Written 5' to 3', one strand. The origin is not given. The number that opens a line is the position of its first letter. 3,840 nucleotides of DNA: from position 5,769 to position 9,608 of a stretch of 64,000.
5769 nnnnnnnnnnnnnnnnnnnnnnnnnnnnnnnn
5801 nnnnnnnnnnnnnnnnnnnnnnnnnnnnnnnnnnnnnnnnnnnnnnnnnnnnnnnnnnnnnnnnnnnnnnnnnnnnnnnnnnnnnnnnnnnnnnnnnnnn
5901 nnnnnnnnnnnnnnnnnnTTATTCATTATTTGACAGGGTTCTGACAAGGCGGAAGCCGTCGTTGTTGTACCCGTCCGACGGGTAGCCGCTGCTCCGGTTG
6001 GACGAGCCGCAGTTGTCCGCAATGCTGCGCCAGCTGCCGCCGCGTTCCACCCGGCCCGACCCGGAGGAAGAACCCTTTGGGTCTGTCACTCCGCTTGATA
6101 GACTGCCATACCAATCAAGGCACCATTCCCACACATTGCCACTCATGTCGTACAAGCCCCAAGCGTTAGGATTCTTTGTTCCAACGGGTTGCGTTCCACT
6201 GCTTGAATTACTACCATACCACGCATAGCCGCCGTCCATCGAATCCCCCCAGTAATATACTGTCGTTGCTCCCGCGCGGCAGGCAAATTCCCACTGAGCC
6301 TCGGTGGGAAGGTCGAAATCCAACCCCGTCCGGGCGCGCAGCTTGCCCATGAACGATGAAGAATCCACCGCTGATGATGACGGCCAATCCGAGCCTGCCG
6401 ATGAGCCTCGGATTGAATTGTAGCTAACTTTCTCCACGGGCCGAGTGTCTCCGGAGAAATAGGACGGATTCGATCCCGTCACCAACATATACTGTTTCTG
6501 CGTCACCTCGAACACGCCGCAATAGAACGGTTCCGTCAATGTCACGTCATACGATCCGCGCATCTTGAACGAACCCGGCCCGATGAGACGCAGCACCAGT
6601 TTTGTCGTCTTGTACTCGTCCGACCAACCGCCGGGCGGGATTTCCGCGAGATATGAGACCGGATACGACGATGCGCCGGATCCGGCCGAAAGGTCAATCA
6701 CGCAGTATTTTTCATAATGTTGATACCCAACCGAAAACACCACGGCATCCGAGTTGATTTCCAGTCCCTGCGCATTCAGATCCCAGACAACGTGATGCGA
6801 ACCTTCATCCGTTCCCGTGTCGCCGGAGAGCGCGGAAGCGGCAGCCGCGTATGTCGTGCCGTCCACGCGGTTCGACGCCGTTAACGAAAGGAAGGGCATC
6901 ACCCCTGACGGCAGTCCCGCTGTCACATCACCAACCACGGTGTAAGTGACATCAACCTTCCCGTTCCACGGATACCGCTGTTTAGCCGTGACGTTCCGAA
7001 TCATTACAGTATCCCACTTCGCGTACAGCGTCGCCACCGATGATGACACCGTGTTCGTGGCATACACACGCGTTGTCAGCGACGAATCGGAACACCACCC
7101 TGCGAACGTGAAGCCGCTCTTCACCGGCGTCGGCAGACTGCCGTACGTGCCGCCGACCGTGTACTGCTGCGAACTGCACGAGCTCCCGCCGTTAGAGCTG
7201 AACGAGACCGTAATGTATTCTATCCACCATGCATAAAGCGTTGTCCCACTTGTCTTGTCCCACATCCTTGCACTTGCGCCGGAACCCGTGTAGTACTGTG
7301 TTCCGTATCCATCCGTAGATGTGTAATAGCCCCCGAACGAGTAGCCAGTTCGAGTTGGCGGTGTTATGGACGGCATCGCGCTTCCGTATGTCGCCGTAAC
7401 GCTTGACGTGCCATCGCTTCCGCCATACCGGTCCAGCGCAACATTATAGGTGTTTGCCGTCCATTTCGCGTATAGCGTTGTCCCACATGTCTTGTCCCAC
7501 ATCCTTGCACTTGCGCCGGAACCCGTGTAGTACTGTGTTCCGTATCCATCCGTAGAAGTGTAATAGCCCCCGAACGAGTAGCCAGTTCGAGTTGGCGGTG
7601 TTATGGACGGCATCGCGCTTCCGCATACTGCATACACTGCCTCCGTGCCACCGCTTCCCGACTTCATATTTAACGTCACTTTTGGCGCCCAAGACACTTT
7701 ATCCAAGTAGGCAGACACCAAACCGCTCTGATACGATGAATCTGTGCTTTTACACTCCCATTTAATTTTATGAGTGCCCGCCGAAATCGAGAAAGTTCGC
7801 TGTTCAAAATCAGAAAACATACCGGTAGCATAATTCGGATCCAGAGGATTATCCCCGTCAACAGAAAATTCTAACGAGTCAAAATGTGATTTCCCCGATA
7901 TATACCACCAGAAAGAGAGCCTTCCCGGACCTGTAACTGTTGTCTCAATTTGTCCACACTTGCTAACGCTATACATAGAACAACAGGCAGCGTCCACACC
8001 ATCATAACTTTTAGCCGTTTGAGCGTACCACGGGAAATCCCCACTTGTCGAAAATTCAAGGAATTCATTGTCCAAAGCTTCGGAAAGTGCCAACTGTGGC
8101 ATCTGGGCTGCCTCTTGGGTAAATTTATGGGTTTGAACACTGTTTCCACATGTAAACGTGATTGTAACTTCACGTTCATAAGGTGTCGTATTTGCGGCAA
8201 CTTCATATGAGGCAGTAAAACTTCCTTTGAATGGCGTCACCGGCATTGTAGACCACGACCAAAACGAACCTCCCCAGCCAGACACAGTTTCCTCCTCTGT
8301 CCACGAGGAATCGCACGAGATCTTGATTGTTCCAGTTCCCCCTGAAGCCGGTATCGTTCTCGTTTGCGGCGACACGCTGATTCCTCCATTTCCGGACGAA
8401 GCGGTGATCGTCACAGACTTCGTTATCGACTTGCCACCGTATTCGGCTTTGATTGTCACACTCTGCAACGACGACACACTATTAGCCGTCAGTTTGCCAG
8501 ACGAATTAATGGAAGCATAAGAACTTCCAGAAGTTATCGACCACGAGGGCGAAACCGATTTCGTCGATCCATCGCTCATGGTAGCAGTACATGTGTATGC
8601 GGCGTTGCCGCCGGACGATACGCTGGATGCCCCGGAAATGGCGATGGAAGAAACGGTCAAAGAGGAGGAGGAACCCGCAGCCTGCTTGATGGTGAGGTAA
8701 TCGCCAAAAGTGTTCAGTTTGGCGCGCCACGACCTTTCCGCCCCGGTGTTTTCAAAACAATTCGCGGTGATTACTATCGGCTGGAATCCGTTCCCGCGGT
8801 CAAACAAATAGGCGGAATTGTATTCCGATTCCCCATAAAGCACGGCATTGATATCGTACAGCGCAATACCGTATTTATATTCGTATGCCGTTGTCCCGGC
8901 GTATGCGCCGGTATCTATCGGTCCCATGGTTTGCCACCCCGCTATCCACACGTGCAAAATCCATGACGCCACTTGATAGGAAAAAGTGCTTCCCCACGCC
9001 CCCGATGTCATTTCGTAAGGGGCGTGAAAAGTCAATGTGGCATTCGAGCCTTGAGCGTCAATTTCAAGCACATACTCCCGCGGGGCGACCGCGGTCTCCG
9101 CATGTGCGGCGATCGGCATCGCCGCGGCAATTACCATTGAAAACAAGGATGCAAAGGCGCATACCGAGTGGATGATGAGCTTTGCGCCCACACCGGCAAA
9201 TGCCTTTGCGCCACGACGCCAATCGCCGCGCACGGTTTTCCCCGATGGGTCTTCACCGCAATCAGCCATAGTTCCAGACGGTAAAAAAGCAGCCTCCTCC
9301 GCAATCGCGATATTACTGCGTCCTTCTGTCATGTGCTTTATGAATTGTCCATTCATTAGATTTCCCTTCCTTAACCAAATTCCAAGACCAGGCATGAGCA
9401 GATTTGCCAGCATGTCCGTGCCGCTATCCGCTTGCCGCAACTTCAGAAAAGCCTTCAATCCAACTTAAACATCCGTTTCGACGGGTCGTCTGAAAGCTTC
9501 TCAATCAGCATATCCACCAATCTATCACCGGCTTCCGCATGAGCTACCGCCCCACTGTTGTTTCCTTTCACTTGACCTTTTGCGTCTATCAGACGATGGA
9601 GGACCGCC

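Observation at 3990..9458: Complete diversity-generating retroelement: lectin-fold target with VR, HRDC accessory gene, reverse transcriptase and TR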

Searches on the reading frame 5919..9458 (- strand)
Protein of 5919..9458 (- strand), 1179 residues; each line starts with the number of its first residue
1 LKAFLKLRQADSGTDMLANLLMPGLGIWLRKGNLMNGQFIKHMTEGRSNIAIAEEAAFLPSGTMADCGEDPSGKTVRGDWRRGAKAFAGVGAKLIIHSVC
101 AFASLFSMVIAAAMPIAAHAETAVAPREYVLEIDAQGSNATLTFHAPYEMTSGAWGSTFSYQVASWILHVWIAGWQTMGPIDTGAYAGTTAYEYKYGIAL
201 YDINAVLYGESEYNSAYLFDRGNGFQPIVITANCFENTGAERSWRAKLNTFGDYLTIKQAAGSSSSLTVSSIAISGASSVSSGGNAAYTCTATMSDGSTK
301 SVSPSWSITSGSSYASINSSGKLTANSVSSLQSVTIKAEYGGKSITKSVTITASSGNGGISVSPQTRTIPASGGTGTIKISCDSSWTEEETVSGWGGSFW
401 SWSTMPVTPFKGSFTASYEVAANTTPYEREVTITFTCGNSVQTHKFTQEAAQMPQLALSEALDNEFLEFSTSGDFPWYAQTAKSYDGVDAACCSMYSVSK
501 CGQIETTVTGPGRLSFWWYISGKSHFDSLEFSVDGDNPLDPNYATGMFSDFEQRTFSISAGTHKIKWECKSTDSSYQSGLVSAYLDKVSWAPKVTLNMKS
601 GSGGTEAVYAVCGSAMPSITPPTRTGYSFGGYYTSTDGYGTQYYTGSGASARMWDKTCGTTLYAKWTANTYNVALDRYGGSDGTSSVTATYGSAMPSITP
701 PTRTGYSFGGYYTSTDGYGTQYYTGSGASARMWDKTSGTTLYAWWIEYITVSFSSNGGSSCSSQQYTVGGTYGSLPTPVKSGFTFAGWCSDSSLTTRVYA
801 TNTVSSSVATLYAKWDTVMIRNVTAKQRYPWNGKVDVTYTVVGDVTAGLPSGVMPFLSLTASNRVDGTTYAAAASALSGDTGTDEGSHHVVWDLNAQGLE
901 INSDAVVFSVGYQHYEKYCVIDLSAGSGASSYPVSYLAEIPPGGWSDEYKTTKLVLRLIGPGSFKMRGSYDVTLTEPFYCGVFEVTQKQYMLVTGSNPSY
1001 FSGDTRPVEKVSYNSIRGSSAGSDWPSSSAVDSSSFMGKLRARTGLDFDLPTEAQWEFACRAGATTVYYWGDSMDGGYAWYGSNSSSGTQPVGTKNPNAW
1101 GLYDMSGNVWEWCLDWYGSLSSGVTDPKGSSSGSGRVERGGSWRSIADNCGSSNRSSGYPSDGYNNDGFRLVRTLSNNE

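Call 6: search_protein_families(library=pfam, proteins=[window:5919-9458:-], max_evalue=0.01)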
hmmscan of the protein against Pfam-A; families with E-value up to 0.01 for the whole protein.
window:5919-9458:- (1179 aa): 3 families
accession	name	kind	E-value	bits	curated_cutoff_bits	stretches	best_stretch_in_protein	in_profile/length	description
PF03781.23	FGE-sulfatase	-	1.1e-33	117.4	23.3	1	971-1173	31-255/255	Sulfatase-modifying factor enzyme 1-like domain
PF09479.16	Flg_new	-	7.3e-24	84.1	27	3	750-814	2-65/65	Listeria-Bacteroides repeat domain (List_Bact_rpt)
PF13004.13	BACON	-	0.00018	21.9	25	1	410-449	19-61/61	Putative binding domain, N-terminal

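Call 10: search_protein_families(library=ncbifam, proteins=[window:5919-9458:-], max_evalue=0.01)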
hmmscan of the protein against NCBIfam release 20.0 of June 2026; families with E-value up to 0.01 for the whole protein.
window:5919-9458:- (1179 aa): 9 families
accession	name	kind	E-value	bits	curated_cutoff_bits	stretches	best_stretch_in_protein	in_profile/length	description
TIGR03525.2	GldK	equivalog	5e-15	55.7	350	1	1041-1174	249-406/408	T9SS ring complex lipoprotein PorK/GldK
NF051459.1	pyoverdine_PvdO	equivalog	1e-14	54.3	500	1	970-1175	63-280/280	dihydropyoverdine dehydrogenase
TIGR02171.1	Fb_sc_TIGR02171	subfamily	7.9e-09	34.1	544.35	1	1047-1172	158-280/912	TIGR02171 family lipoprotein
TIGR03524.1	GldJ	equivalog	2.5e-06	26.5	458.2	1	1071-1118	319-366/559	gliding motility lipoprotein GldJ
TIGR03440.2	egtB_TIGR03440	equivalog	5.7e-06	25.7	360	1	1049-1171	294-412/413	ergothioneine biosynthesis protein EgtB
TIGR02543.1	List_Bact_rpt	repeat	0.00014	22.2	20.95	1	778-815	1-40/44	TIGR02543 family repeat protein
TIGR03530.1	GldJ_short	equivalog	0.00056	18.9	382.9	0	1095-1122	295-322/396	gliding motility lipoprotein GldJ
TIGR04344.1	ovoA_Nterm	equivalog_domain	0.00098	18.1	400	1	1024-1171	295-443/444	5-histidylcysteine sulfoxide synthase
NF041186.1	SenA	equivalog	0.0093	15.4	420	1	1050-1145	292-354/382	selenoneine synthase SenA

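Call 18: list_cluster_members(proteins=[window:5919-9458:-, window:5288-5848:-, window:3990-5291:-])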
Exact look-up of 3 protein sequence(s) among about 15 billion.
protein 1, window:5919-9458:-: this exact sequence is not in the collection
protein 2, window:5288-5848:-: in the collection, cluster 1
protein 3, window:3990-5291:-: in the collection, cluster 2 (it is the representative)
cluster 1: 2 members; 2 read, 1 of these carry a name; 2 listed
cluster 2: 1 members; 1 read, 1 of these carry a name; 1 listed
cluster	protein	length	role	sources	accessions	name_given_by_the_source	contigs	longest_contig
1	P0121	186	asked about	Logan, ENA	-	-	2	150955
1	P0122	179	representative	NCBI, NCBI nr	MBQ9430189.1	MAG: HRDC domain-containing protein [Kiritimatiellae bacterium] | HRDC domain-containing protein [Kiritimatiellia bacterium]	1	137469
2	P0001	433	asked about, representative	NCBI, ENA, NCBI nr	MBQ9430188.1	MAG: RNA-dependent DNA polymerase [Kiritimatiellae bacterium] | RNA-dependent DNA polymerase [Kiritimatiellia bacterium]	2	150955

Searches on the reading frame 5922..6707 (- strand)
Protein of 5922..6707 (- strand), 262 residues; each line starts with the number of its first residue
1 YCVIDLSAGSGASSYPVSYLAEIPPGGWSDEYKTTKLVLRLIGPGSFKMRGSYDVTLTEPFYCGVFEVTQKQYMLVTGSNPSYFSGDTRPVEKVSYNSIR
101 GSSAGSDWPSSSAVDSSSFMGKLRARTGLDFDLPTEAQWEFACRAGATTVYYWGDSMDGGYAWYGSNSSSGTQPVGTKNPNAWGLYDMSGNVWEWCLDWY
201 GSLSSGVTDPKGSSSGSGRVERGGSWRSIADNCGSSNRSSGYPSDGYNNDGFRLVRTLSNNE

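Call 55: search_solved_structures(query=window:5922-6707:-, max_evalue=0.001, show_alignments=1)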
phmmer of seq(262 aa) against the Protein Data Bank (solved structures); distinct sequences matched with E-value up to 0.001: 24.
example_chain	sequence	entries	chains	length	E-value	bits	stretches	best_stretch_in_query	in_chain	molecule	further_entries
2y3c_A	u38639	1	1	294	1.1e-29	106.9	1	130-255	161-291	TREPONEMA DENTICOLA VARIABLE PROTEIN 1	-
7spq_A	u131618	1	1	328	1.1e-16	64.2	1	112-258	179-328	Serine/threonine kinase ToxD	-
2aft_X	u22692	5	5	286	2.2e-16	63.2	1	132-254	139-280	Sulfatase modifying factor 1 | Sulfatase-modifying factor 1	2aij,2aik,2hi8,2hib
31dc_A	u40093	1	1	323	2.7e-16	62.9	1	132-254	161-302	Formylglycine-generating enzyme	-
2aii_X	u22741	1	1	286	6.3e-16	61.7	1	132-254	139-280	Sulfatase modifying factor 1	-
1y1e_X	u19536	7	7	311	7.2e-16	61.5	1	132-254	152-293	C-alpha-formyglycine-generating enzyme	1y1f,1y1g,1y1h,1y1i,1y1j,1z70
5ssy_A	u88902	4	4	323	7.7e-16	61.4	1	132-254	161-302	Formylglycine-generating enzyme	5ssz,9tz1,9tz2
5ssx_A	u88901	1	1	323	8.1e-16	61.4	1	132-254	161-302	Formylglycine-generating enzyme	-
8aru_A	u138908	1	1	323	8.5e-16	61.3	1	132-254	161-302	Formylglycine-generating enzyme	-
2afy_X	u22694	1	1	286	1.2e-15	60.8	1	132-254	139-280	Sulfatase modifying factor 1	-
6muj_A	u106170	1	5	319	2.3e-15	59.9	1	132-255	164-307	Formylglycine-generating enzyme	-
2q17_A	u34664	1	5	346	2.5e-15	59.8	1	132-255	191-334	formylglycine generating enzyme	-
6s07_A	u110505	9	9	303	6.5e-15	58.4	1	126-253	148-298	Formylglycine-generating enzyme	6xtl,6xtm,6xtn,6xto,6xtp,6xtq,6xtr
5nxl_A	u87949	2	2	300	6.8e-15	58.3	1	126-253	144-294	Non-specific serine/threonine protein kinase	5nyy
5hha_A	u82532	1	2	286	1.2e-14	57.6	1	53-257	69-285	PvdO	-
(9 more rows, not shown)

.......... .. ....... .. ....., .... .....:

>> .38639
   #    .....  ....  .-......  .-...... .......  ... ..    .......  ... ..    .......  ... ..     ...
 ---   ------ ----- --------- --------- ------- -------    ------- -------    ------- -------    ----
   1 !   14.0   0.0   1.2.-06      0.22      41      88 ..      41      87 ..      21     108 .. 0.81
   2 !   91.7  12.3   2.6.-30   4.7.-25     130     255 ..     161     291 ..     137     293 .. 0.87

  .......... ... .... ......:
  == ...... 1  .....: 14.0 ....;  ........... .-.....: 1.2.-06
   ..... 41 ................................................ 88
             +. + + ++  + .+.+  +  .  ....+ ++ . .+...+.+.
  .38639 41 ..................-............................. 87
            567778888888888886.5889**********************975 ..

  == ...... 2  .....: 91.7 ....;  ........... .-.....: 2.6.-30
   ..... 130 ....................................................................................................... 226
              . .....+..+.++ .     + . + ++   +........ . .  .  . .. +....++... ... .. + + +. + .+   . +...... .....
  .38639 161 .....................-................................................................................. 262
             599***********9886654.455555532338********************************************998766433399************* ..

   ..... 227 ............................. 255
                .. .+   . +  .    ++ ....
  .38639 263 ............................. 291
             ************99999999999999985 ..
